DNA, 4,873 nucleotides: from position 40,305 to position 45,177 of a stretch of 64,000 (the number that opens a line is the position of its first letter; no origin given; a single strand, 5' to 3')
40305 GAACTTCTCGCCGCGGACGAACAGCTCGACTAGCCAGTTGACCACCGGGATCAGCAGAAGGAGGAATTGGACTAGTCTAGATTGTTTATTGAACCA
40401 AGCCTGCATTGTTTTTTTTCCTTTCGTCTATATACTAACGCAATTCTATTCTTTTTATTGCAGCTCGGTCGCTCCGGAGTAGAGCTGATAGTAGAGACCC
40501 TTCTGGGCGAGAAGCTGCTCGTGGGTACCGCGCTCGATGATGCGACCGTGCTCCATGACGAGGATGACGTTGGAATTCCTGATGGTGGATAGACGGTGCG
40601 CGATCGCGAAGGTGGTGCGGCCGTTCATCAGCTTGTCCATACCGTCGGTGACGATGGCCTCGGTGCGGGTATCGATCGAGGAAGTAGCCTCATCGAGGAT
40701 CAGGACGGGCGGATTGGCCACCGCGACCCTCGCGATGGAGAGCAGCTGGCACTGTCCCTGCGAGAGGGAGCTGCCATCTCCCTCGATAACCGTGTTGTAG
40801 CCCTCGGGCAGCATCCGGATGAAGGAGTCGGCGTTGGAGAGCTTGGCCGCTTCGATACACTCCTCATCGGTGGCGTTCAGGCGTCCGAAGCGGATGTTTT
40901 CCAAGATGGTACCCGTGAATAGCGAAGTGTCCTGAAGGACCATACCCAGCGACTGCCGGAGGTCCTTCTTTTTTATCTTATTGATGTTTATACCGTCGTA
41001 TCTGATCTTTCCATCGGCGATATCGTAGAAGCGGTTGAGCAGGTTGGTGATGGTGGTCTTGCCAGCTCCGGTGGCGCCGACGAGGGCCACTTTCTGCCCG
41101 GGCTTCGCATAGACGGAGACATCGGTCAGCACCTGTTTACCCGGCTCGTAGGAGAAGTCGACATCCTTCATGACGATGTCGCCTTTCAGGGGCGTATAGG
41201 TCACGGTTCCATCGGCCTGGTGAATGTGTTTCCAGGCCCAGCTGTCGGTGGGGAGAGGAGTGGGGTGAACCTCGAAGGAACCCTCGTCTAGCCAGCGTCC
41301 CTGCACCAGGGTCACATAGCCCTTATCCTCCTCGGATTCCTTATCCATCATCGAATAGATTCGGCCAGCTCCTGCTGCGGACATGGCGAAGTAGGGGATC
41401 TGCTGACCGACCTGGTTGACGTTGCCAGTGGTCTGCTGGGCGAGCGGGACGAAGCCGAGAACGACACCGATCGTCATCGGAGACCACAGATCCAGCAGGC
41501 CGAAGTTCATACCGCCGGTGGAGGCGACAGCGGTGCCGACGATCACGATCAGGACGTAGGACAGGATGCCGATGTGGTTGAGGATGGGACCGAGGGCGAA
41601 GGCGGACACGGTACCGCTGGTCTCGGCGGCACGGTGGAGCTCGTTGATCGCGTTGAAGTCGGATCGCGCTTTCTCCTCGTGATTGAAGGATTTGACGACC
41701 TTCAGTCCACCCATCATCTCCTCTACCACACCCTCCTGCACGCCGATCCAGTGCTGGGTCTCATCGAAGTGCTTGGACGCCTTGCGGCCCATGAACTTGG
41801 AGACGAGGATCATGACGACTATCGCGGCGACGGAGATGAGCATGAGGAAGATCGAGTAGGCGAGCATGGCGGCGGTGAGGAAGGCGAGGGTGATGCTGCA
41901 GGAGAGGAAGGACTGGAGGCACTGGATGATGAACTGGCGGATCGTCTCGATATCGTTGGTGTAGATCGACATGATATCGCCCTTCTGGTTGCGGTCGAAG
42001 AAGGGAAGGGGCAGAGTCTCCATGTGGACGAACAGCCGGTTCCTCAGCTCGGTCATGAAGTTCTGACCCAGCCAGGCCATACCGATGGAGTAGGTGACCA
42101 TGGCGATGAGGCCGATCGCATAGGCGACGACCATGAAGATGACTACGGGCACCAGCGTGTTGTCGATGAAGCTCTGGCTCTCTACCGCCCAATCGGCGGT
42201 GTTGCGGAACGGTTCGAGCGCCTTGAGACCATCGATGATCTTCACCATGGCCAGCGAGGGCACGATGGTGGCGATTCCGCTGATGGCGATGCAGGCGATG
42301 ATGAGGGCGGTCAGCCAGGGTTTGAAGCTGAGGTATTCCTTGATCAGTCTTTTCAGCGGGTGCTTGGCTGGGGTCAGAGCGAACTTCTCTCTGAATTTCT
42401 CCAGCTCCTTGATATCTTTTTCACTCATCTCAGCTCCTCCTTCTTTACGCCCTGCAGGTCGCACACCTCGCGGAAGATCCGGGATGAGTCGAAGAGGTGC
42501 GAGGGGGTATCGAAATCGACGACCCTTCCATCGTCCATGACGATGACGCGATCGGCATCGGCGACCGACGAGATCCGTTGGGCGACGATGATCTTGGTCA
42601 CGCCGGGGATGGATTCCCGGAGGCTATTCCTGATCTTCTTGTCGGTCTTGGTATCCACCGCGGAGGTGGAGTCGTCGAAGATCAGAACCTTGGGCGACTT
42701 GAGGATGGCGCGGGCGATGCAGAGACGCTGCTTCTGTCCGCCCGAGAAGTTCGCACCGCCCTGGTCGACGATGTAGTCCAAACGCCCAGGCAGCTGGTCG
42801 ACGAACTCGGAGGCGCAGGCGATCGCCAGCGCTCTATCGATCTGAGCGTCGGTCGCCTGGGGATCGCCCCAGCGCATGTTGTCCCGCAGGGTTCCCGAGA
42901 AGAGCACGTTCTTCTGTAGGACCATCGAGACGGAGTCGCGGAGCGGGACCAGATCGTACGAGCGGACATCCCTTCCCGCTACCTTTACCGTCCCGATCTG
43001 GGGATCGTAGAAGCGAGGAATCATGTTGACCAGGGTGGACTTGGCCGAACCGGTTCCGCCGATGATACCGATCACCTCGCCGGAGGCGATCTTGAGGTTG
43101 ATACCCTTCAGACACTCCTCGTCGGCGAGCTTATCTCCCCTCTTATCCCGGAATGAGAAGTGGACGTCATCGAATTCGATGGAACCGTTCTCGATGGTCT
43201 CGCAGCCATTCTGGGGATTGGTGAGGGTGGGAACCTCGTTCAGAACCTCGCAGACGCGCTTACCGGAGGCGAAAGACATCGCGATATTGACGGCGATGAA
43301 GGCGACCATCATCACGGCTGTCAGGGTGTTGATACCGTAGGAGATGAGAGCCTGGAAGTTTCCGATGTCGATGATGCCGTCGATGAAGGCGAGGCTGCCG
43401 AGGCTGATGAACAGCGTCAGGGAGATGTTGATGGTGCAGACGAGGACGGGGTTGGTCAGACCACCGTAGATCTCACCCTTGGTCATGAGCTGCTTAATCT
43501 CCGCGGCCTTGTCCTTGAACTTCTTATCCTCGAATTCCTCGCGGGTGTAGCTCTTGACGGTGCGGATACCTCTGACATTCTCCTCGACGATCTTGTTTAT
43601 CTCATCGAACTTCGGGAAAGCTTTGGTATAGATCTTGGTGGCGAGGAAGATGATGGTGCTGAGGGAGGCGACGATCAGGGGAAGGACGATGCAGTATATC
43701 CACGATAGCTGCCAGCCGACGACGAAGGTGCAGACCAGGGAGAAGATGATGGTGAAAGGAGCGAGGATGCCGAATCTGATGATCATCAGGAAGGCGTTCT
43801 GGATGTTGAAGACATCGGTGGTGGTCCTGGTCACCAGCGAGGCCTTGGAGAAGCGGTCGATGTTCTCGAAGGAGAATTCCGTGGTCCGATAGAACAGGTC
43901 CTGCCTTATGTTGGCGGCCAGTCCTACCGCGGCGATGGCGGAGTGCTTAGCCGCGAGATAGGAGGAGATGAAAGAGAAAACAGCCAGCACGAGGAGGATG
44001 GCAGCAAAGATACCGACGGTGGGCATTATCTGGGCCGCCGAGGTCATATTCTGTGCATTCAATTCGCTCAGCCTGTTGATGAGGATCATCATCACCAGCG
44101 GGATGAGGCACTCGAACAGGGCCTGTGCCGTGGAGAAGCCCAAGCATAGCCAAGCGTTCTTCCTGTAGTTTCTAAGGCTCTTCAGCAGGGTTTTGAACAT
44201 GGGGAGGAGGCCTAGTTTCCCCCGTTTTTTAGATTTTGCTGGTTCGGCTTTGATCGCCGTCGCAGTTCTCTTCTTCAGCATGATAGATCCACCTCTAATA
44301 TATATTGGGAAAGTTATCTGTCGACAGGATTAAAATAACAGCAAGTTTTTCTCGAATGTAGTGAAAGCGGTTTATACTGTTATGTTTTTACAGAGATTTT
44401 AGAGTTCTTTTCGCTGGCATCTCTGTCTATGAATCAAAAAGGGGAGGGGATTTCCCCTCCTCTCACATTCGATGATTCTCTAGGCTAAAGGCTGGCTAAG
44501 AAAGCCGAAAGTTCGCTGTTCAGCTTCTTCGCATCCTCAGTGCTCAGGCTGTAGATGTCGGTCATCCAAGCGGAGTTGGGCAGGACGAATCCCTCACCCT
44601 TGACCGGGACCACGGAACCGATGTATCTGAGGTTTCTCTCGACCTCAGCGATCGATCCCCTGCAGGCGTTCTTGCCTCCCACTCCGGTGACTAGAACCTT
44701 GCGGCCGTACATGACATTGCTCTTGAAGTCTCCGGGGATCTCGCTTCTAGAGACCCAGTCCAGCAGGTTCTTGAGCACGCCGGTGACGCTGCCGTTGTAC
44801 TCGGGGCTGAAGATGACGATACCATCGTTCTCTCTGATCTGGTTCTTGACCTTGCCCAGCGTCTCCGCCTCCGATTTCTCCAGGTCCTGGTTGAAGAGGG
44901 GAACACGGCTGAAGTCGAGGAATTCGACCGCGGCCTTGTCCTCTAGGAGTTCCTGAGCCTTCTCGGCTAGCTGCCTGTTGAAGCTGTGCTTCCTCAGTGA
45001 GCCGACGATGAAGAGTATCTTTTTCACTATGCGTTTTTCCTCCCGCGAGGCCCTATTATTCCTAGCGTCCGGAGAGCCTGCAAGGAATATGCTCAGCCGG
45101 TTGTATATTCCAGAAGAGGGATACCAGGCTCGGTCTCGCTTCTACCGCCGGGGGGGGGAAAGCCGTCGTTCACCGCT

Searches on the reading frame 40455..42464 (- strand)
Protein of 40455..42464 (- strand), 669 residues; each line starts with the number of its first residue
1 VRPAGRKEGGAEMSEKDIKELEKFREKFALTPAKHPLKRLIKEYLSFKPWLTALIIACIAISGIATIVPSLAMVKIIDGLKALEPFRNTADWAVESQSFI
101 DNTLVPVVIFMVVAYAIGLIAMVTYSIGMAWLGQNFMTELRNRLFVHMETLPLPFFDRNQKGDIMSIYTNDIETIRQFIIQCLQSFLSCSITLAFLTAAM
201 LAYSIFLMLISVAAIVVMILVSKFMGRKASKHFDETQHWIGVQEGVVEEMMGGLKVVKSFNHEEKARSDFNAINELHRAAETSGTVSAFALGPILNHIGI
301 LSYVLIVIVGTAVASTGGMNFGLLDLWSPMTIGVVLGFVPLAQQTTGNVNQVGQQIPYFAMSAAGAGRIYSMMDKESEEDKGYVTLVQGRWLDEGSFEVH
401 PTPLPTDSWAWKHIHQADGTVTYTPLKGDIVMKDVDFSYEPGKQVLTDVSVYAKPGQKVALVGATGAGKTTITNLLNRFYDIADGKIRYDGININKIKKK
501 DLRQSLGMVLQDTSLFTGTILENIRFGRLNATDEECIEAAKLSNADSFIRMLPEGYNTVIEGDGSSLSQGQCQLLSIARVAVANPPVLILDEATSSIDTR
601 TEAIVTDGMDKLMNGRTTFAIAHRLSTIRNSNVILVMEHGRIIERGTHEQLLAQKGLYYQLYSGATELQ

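Call 48: search_protein_families(library=pfam, proteins=[window:40455-42464:-], max_evalue=0.00001)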
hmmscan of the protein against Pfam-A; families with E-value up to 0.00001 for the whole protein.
window:40455-42464:- (669 aa): 2 families
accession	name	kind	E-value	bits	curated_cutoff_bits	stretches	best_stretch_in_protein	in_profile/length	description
PF00664.28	ABC_membrane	-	5.7e-37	128.3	28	1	54-324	3-260/274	ABC transporter transmembrane region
PF00005.33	ABC_tran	-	8.5e-29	101.3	25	1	446-595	1-137/137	ABC transporter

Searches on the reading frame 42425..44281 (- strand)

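Call 48: search_protein_families(library=pfam, proteins=[window:42425-44281:-], max_evalue=0.00001)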
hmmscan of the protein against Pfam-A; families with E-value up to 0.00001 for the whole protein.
window:42425-44281:- (618 aa): 2 families
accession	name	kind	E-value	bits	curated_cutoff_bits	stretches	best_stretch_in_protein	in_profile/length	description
PF00664.28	ABC_membrane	-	1e-31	111.1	28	1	50-315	4-266/274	ABC transporter transmembrane region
PF00005.33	ABC_tran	-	4.2e-28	99.1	25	1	391-540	1-137/137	ABC transporter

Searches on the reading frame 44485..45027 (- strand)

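Call 49: search_protein_families(library=pfam, proteins=[window:44485-45027:-], max_evalue=0.00001)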
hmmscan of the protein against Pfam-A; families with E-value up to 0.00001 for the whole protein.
window:44485-45027:- (180 aa): 2 families
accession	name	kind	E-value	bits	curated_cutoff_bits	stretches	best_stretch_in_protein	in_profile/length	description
PF03358.20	FMN_red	-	1.4e-30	106.4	24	1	3-144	2-142/152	NADPH-dependent FMN reductase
PF02525.22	Flavodoxin_2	-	1.2e-11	45.1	27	1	2-133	1-158/198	Flavodoxin-like fold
